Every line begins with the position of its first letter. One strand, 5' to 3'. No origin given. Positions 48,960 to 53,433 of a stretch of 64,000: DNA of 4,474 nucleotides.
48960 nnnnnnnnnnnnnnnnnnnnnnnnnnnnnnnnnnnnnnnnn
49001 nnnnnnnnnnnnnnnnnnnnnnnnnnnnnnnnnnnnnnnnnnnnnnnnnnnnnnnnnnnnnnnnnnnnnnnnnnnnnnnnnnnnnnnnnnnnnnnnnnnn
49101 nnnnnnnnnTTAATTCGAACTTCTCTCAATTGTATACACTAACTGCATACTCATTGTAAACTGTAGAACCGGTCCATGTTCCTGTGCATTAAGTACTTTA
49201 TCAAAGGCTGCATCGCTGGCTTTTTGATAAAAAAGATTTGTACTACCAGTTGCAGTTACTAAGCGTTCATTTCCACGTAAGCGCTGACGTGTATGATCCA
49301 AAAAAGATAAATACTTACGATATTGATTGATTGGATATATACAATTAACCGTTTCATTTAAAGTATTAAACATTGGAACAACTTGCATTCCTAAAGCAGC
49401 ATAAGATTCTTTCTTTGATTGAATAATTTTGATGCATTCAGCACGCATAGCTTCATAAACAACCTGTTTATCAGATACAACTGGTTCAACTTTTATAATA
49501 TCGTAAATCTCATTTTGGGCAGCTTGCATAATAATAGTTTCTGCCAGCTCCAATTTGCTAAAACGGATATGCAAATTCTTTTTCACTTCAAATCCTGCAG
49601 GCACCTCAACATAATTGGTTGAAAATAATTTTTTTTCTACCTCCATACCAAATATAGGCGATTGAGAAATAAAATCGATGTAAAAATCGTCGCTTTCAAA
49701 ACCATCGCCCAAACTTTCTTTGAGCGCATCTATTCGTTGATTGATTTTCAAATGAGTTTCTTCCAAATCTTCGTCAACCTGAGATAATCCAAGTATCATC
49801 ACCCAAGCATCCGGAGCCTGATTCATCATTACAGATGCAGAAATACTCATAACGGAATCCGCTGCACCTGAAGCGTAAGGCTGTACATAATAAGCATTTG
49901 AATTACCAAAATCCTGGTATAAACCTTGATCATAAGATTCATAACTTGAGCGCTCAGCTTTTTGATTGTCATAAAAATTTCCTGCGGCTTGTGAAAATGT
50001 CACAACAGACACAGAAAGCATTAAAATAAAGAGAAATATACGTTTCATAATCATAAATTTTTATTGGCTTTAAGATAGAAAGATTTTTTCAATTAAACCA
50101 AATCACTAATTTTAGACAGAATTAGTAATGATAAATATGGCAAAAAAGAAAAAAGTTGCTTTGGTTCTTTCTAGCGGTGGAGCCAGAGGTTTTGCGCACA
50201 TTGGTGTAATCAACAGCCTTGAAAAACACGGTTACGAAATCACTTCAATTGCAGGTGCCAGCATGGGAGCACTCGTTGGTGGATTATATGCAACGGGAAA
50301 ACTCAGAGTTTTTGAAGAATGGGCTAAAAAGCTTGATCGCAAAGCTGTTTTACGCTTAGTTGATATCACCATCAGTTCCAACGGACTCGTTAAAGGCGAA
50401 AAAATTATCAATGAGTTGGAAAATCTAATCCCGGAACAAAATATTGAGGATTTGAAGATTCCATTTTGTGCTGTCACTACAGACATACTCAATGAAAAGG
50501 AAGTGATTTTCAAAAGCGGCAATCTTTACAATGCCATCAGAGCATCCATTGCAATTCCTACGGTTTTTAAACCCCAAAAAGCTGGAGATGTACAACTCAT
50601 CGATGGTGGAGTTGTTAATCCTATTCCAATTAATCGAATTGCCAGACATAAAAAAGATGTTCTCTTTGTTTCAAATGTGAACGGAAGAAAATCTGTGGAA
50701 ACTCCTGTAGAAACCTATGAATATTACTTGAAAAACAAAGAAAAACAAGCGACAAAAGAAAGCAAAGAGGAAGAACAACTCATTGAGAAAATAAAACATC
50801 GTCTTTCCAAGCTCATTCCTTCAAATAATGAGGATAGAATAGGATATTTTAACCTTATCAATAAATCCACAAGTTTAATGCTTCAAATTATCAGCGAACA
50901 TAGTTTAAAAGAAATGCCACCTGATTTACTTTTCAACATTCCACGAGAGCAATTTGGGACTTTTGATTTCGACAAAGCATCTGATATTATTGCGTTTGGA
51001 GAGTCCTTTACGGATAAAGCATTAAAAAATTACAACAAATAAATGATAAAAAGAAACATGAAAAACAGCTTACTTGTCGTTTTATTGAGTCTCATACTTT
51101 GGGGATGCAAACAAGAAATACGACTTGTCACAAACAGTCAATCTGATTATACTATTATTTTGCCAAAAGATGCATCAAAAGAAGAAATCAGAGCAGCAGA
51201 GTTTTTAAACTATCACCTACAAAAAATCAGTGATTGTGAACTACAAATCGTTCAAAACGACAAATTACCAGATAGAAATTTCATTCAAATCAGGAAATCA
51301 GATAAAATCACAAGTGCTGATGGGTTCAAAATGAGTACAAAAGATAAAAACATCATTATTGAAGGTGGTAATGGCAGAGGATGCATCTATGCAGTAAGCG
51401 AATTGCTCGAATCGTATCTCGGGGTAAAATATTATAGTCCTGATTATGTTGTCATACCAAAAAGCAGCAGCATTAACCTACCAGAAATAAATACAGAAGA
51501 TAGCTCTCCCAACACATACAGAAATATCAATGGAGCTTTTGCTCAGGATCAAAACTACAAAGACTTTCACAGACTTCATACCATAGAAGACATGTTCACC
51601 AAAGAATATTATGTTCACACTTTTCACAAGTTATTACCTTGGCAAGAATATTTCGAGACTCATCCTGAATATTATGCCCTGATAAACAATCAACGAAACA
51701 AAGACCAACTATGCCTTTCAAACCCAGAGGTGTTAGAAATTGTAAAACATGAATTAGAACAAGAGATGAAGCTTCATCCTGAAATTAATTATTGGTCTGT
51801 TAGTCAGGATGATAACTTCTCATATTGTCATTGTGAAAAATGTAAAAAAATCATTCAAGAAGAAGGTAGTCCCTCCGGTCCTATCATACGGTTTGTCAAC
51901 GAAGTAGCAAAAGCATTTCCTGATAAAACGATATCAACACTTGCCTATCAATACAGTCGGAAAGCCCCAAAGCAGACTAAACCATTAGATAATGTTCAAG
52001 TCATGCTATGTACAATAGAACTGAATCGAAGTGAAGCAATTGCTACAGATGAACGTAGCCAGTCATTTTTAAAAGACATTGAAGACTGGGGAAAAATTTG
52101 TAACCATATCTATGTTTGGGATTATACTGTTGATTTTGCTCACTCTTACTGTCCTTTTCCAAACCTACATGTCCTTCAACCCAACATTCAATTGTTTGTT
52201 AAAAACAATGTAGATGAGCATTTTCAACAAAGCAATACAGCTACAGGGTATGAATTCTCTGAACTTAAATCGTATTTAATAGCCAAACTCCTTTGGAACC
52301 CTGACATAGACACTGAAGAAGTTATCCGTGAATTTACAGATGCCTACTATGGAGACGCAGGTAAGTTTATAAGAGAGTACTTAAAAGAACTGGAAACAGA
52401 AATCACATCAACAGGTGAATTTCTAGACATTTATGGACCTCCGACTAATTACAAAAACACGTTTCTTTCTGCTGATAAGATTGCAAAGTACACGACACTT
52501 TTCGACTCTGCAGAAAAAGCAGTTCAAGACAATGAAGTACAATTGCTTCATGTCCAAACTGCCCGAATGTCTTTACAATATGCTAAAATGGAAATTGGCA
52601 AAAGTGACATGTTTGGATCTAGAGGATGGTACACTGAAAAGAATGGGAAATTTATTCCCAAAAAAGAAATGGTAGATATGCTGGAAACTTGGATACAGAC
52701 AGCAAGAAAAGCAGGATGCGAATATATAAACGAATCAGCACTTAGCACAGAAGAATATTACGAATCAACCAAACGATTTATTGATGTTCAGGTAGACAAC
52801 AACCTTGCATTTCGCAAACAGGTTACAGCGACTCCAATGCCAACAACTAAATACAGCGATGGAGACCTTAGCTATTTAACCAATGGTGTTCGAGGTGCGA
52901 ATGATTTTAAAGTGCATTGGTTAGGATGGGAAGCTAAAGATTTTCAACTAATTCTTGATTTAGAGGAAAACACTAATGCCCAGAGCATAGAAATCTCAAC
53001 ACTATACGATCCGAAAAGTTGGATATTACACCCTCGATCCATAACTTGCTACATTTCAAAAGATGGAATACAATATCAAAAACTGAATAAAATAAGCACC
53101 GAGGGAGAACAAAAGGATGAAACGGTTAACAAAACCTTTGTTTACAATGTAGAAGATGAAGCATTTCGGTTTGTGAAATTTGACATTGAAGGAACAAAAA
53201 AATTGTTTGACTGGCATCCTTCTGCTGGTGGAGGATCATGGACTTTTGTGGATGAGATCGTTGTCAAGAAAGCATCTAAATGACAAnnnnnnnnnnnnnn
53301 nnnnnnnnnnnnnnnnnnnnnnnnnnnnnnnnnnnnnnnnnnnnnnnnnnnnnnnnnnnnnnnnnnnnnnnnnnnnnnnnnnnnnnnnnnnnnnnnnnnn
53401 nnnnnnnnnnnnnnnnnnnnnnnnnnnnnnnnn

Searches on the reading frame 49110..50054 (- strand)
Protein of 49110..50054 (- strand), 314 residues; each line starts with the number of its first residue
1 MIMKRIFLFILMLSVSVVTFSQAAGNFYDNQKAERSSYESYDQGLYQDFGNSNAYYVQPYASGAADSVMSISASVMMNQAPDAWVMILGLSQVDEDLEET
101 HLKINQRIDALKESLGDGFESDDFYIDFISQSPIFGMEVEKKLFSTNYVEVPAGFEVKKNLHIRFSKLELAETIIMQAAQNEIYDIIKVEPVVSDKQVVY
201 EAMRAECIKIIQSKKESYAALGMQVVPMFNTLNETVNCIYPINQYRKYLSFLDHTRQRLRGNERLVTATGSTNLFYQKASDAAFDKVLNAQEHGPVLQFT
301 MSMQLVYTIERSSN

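Call 56: search_protein_families(library=pfam, max_evalue=0.00001, proteins=[window:49110-50054:-])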
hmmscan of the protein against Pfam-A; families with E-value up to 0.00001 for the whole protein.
window:49110-50054:- (314 aa): 1 family
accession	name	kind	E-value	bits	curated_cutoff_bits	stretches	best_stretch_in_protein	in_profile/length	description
PF04402.19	SIMPL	-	2.4e-09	38.2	25.2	1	70-228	2-155/205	Protein of unknown function (DUF541)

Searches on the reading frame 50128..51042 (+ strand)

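Call 56: search_protein_families(library=pfam, max_evalue=0.00001, proteins=[window:50128-51042:+])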
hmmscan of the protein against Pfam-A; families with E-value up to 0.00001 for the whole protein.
window:50128-51042:+ (304 aa): 1 family
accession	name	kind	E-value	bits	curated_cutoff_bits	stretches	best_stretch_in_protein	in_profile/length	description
PF01734.28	Patatin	-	4.8e-30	105.6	27.7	1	12-168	1-187/191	Patatin-like phospholipase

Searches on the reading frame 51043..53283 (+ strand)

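Call 57: search_protein_families(library=pfam, max_evalue=0.00001, proteins=[window:51043-53283:+])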
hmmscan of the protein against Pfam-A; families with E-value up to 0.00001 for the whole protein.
window:51043-53283:+ (746 aa): 1 family
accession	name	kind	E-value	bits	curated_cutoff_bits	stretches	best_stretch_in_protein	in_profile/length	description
PF16126.11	DUF4838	-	7.9e-109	364.2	26.6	1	130-448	1-325/325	Domain of unknown function (DUF4838)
